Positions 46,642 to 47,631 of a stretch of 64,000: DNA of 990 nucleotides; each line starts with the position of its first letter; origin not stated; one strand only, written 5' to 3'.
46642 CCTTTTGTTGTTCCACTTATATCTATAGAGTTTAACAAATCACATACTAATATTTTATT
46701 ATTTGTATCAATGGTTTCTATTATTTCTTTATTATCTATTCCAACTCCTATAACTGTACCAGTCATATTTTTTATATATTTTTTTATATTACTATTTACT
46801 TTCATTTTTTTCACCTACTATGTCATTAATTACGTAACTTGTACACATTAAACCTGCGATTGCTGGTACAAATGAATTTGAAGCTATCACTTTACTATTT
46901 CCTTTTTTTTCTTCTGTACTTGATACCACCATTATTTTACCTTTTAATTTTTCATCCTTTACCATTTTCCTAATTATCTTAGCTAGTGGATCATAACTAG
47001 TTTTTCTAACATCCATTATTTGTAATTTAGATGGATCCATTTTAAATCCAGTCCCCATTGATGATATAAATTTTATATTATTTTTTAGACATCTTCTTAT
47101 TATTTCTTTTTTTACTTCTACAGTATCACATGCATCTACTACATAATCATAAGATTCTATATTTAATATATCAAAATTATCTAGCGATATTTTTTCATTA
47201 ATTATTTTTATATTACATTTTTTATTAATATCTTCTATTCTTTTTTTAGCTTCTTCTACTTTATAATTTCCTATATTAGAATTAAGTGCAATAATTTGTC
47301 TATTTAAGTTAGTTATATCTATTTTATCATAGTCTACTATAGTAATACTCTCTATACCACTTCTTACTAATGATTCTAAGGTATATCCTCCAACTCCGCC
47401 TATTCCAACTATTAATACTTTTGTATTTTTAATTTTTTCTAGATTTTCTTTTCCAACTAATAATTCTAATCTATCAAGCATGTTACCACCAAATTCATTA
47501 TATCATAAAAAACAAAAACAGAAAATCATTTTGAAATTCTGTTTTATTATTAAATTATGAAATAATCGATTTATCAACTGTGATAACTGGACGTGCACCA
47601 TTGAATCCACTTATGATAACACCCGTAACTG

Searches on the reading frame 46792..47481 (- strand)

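Call 41: search_protein_families(library=pfam, proteins=[window:46792-47481:-], max_evalue=0.01)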
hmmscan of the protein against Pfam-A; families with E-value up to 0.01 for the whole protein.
window:46792-47481:- (229 aa): 6 families
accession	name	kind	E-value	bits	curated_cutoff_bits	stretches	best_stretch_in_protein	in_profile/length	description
PF00899.27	ThiF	-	8.7e-44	149.9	28.1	1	8-223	9-204/238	ThiF family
PF13241.12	NAD_binding_7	-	4.1e-07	31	22.1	1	16-136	4-87/104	Putative NAD(P)-binding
PF03435.24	Sacchrp_dh_NADP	-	2.1e-05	25.3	25.1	1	22-139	1-96/129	Saccharopine dehydrogenase NADP binding domain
PF02558.23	ApbA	-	0.00035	20.7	22.2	1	22-94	1-72/150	Ketopantoate reductase PanE/ApbA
PF01488.26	Shikimate_DH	-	0.00046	20.7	24.3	1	11-83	4-74/138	Shikimate / quinate 5-dehydrogenase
PF00208.27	ELFV_dehydrog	-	0.0057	16.8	23.4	0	11-139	24-140/241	Glutamate/Leucine/Phenylalanine/Valine dehydrogenase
